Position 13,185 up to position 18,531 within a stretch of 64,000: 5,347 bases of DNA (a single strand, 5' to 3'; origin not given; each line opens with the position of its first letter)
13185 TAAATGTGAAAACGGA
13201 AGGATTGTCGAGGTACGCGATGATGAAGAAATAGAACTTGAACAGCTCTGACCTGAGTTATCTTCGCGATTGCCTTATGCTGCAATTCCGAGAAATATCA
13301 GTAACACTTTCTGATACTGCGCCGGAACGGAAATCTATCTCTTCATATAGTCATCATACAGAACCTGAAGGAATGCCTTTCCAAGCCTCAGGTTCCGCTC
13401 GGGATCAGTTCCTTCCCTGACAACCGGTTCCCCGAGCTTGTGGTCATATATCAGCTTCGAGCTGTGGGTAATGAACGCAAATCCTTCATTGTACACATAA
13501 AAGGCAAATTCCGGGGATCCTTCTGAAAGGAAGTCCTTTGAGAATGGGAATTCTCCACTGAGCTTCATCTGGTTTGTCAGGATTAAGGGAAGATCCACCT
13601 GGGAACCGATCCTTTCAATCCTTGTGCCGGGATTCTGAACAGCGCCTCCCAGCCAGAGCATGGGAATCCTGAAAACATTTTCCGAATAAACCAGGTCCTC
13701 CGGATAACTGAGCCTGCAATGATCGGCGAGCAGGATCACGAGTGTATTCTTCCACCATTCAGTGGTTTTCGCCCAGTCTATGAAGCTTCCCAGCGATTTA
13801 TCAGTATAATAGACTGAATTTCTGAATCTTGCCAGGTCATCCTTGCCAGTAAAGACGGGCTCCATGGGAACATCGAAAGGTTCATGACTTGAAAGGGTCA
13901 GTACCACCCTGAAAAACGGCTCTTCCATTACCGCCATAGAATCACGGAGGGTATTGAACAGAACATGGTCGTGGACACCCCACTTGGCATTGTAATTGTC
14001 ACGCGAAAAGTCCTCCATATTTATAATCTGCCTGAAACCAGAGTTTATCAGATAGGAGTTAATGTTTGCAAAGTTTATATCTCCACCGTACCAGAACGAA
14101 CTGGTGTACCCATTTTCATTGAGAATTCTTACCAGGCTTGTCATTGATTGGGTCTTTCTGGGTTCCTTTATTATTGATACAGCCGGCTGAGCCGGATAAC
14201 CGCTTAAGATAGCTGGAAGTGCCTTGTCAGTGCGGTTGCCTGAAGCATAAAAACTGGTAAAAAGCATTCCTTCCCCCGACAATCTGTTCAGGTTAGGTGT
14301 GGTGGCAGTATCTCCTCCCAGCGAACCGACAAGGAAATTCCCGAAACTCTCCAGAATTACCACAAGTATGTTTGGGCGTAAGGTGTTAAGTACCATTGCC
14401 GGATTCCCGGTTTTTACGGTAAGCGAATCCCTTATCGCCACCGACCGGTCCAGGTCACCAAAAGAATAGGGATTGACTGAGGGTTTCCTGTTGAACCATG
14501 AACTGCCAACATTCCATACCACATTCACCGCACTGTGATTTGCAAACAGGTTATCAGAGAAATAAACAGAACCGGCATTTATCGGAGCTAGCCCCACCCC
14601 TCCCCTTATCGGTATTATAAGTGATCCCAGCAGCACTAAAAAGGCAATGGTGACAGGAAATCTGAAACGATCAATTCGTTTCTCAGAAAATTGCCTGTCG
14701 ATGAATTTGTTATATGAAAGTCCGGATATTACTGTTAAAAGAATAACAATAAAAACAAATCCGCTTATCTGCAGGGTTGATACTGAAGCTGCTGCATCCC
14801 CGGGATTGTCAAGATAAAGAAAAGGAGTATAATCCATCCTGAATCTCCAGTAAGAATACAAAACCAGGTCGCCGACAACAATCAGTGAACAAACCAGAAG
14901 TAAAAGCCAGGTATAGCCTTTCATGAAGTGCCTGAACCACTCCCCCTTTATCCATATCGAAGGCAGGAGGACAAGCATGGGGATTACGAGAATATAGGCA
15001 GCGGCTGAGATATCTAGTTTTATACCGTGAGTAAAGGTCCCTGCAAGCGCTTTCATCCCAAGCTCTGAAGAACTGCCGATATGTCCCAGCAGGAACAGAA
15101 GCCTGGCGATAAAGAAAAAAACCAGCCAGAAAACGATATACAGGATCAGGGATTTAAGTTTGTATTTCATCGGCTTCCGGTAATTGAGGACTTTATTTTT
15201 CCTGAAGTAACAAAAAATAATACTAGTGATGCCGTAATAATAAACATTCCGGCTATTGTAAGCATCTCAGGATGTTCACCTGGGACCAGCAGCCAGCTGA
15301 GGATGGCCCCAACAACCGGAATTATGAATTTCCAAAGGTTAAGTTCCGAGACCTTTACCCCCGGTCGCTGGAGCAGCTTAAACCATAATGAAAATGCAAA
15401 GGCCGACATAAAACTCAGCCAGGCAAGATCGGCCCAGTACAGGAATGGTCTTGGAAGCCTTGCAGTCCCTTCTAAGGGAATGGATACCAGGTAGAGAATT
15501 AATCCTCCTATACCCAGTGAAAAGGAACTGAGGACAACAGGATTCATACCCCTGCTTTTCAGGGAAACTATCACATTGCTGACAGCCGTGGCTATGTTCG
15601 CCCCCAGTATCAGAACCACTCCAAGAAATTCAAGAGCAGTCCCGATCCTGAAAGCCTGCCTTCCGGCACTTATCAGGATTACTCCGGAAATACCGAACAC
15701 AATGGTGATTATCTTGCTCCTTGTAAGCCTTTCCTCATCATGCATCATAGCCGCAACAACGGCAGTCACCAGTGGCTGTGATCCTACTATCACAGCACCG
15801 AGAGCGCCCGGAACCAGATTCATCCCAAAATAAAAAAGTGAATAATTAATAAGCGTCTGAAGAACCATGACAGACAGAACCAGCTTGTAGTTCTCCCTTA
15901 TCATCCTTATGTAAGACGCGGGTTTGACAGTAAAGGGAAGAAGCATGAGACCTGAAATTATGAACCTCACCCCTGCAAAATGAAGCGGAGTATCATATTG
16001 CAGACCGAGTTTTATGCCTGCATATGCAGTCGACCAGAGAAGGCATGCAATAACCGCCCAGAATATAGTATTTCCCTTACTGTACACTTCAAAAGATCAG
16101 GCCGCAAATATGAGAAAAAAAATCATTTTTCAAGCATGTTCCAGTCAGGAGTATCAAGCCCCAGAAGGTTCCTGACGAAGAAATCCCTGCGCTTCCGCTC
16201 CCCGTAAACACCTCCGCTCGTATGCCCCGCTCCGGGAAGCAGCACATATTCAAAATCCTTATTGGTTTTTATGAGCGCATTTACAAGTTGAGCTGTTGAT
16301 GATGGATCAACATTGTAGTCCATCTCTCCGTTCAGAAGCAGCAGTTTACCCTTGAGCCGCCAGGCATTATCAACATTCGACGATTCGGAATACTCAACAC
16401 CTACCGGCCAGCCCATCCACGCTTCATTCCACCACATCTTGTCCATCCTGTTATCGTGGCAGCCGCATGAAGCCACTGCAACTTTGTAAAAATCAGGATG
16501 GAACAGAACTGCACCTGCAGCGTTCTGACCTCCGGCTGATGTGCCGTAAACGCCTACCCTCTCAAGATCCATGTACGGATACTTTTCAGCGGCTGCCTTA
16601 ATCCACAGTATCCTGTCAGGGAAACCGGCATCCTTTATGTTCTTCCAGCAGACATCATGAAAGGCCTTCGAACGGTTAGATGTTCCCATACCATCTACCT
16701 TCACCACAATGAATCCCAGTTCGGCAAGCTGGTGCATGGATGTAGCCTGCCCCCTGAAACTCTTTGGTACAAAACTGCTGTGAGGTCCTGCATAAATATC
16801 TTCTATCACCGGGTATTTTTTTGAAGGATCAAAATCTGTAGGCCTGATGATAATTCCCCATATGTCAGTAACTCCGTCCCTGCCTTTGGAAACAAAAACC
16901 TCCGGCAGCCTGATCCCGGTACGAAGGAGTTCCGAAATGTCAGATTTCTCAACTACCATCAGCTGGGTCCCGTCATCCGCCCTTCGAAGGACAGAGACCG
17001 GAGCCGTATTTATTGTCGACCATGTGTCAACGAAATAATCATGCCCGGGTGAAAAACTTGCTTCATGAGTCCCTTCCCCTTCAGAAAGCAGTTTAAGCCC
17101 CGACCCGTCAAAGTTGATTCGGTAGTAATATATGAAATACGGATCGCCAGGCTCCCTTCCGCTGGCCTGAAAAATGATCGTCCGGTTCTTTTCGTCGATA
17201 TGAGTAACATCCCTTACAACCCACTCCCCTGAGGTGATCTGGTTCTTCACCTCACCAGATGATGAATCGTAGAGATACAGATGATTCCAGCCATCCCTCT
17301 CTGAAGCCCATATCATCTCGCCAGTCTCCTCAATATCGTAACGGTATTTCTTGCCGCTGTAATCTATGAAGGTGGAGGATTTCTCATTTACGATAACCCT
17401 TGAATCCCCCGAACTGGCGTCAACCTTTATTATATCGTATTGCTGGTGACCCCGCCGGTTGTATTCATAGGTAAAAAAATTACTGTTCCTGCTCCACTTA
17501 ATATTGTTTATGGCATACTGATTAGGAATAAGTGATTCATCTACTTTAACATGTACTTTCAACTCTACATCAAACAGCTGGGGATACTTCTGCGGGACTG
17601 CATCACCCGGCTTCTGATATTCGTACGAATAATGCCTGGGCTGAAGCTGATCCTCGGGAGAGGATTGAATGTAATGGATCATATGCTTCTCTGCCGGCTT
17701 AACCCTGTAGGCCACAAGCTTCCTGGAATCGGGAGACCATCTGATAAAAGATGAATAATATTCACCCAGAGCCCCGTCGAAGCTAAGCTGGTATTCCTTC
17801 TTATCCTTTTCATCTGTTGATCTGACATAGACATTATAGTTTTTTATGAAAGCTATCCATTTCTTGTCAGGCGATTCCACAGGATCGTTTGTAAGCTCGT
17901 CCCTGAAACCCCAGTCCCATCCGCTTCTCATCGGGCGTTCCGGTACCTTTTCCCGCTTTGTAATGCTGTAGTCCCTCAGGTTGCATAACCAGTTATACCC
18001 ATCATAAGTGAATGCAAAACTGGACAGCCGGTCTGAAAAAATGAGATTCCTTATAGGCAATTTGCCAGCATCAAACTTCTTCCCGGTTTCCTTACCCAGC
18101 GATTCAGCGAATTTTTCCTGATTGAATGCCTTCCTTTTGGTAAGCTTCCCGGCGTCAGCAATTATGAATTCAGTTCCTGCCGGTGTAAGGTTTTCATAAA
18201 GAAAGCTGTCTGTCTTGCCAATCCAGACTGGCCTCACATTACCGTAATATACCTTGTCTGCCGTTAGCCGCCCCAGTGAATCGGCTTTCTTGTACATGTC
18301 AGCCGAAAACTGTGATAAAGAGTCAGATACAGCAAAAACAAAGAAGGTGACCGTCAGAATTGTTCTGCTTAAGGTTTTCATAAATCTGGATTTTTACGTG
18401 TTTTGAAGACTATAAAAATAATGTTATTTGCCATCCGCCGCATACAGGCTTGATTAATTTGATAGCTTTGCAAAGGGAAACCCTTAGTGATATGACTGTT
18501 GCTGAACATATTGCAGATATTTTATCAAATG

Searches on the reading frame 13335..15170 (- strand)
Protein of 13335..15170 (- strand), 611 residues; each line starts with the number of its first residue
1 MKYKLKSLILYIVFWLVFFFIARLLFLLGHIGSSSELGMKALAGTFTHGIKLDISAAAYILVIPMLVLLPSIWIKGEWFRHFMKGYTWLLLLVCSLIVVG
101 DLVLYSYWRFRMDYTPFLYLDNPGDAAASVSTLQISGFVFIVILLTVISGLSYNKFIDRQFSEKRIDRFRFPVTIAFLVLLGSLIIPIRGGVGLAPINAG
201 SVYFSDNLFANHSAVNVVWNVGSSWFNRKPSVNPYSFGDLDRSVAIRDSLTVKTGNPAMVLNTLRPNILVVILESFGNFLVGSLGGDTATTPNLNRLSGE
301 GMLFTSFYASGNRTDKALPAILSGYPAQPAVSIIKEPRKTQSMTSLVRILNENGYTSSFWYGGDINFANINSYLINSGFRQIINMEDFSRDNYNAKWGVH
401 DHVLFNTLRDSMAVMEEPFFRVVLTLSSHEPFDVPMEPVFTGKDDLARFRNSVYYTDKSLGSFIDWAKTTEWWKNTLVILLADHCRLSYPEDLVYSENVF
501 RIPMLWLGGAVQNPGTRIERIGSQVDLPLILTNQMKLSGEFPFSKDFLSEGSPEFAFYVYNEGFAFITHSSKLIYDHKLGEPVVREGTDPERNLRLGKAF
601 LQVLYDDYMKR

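Call 75: search_protein_families(library=pfam, proteins=[window:13335-15170:-], max_evalue=0.00001)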
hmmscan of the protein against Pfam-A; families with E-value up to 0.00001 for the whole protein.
window:13335-15170:- (611 aa): 1 family
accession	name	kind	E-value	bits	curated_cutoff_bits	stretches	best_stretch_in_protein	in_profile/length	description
PF00884.28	Sulfatase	-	7.9e-41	140.8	25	1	266-527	1-291/301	Sulfatase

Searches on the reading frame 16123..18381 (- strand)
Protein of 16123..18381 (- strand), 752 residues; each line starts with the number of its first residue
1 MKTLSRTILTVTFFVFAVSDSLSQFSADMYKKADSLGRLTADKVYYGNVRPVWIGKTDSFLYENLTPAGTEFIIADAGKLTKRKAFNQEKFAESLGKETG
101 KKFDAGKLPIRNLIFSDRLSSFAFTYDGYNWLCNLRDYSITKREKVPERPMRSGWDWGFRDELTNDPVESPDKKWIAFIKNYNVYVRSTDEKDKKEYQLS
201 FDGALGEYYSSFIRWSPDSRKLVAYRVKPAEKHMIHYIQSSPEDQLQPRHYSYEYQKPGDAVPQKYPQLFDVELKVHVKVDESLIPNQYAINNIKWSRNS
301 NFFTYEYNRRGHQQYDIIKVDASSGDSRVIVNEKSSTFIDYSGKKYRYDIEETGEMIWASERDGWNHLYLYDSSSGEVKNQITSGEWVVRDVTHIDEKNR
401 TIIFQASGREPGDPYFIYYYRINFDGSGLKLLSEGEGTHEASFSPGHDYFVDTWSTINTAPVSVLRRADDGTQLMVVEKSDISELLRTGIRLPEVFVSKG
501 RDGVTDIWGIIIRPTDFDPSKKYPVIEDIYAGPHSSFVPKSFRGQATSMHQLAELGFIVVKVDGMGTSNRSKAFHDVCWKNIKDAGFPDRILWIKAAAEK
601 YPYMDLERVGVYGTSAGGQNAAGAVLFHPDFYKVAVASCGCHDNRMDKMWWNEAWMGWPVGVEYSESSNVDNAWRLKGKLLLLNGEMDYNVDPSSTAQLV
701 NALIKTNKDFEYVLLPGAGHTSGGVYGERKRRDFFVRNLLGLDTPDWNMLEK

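Call 75: search_protein_families(library=pfam, proteins=[window:16123-18381:-], max_evalue=0.00001)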
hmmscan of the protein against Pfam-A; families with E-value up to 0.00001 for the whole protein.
window:16123-18381:- (752 aa): 3 families
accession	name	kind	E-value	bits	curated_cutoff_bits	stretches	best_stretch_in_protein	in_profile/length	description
PF00930.27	DPPIV_N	-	2.2e-50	171.8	22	1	124-460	19-353/354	Dipeptidyl peptidase IV (DPP IV) N-terminal region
PF00326.27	Peptidase_S9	-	7.9e-44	150.1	22.6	1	549-735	7-206/213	Prolyl oligopeptidase family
PF02129.25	Peptidase_S15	-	3.4e-06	27.4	23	0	511-659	9-146/262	X-Pro dipeptidyl-peptidase (S15 family)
